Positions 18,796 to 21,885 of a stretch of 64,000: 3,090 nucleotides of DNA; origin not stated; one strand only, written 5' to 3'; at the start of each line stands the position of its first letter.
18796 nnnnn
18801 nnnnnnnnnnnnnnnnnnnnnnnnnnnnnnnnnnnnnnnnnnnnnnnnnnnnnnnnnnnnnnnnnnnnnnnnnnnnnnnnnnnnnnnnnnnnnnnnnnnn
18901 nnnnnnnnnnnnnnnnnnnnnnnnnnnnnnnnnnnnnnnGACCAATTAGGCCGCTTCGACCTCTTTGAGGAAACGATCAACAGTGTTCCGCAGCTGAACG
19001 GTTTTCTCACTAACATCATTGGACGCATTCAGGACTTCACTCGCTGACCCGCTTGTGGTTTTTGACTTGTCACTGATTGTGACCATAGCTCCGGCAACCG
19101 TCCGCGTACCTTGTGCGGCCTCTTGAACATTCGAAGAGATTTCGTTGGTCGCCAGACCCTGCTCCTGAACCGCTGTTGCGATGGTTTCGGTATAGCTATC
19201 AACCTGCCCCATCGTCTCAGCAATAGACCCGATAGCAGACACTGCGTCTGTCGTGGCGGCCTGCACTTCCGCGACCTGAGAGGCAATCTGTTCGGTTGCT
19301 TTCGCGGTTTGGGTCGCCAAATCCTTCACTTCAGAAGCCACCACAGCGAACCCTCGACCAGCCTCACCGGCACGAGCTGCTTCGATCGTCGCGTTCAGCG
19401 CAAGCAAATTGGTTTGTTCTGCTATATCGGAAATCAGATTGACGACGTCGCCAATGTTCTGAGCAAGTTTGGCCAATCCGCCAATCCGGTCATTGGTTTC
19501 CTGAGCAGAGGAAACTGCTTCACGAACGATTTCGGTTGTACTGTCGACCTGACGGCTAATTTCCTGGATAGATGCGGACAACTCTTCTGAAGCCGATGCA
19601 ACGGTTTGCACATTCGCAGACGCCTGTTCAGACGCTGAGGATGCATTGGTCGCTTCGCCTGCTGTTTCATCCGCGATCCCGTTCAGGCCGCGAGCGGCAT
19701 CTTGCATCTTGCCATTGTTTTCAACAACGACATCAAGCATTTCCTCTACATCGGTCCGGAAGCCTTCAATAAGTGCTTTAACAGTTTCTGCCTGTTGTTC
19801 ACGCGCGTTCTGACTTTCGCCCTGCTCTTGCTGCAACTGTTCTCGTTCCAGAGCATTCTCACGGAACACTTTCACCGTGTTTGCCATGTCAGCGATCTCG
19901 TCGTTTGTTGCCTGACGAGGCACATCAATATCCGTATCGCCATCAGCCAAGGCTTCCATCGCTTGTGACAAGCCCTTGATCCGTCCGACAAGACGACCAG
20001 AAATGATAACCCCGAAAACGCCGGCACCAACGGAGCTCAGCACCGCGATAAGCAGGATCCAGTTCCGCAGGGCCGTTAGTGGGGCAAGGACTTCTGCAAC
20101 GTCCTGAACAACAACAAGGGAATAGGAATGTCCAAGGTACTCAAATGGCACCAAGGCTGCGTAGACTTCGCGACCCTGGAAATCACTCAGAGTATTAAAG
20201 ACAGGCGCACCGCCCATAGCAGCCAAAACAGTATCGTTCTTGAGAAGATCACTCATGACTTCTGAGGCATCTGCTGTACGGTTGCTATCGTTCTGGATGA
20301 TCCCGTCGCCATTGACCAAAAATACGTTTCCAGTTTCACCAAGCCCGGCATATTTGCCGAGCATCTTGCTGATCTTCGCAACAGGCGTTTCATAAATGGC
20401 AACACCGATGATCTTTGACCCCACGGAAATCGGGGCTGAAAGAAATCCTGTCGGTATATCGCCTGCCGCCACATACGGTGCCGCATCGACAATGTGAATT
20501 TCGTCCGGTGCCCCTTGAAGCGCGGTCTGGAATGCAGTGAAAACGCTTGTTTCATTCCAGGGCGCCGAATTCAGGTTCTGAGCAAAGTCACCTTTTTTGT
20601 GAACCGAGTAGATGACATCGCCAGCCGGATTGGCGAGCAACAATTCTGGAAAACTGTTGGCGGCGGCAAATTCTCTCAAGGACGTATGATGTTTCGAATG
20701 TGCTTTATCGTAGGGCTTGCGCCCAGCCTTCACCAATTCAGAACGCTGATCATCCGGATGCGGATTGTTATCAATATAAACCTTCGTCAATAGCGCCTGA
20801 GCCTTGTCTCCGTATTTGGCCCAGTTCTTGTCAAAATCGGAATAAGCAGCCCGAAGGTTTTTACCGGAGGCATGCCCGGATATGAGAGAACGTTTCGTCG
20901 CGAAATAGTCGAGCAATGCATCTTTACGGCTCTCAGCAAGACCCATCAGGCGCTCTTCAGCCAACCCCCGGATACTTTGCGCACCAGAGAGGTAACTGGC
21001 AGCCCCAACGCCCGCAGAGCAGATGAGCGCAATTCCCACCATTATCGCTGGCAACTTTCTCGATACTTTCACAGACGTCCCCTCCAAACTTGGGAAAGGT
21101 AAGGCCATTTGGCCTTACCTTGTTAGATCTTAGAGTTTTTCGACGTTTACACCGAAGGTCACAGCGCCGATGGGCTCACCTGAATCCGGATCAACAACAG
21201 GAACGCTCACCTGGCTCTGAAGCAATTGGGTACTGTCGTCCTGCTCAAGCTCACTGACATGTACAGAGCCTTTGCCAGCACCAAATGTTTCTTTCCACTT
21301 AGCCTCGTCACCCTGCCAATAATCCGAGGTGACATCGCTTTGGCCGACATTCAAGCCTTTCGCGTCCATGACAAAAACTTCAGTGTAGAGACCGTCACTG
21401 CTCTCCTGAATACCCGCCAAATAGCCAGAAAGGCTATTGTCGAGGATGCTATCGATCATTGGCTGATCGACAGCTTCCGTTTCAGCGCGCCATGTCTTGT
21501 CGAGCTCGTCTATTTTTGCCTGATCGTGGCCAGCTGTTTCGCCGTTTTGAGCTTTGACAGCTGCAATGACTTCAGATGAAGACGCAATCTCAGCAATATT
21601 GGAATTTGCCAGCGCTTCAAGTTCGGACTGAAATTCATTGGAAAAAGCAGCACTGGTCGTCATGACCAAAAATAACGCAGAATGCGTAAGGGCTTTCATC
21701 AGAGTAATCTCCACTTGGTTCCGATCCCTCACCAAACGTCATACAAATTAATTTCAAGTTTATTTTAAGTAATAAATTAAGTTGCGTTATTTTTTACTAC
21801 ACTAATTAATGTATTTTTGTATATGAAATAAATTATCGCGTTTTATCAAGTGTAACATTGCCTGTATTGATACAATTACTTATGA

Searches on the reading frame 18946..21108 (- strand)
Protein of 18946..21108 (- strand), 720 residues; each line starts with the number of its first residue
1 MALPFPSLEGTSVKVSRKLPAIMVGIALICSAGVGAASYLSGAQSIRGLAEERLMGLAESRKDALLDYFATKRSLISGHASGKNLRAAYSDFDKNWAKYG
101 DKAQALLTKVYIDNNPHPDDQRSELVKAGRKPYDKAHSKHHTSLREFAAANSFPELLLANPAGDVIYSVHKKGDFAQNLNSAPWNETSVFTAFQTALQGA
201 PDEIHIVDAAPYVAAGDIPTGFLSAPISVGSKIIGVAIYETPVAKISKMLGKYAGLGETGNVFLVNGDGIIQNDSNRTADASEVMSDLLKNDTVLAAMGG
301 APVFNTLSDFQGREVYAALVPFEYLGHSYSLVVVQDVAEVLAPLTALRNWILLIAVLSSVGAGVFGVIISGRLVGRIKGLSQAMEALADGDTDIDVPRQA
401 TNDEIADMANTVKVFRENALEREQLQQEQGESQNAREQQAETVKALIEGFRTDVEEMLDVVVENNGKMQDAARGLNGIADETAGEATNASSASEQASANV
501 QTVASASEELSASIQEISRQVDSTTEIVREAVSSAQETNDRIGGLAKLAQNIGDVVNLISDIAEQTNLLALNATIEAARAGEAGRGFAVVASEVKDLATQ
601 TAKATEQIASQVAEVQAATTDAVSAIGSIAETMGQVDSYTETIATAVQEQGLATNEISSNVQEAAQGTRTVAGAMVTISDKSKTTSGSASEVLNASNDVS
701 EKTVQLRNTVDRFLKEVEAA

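Call 89: search_protein_families(library=pfam, proteins=[window:18946-21108:-], max_evalue=0.01)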
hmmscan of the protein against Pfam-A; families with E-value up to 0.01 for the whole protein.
window:18946-21108:- (720 aa): 3 families
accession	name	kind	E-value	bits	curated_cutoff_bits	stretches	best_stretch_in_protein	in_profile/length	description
PF00015.26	MCPsignal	-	3.3e-33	115.4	34.6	1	530-688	20-164/172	Methyl-accepting chemotaxis protein (MCP) signalling domain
PF02743.24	dCache_1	-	2.8e-09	37.3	45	1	45-334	2-240/240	Cache domain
PF00672.30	HAMP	-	2.7e-08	34.5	25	1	369-418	2-50/53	HAMP domain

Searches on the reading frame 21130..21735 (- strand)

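Call 89: search_protein_families(library=pfam, proteins=[window:21130-21735:-], max_evalue=0.01)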
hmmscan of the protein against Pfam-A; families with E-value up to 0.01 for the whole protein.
window:21130-21735:- (201 aa): 2 families
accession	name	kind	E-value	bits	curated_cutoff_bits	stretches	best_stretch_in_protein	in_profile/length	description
PF02743.24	dCache_1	-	0.00035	20.6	45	1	24-200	11-154/240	Cache domain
PF25329.1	C2_GDE1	-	0.0038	18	27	1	154-198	100-145/150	GDE1-like C2 domain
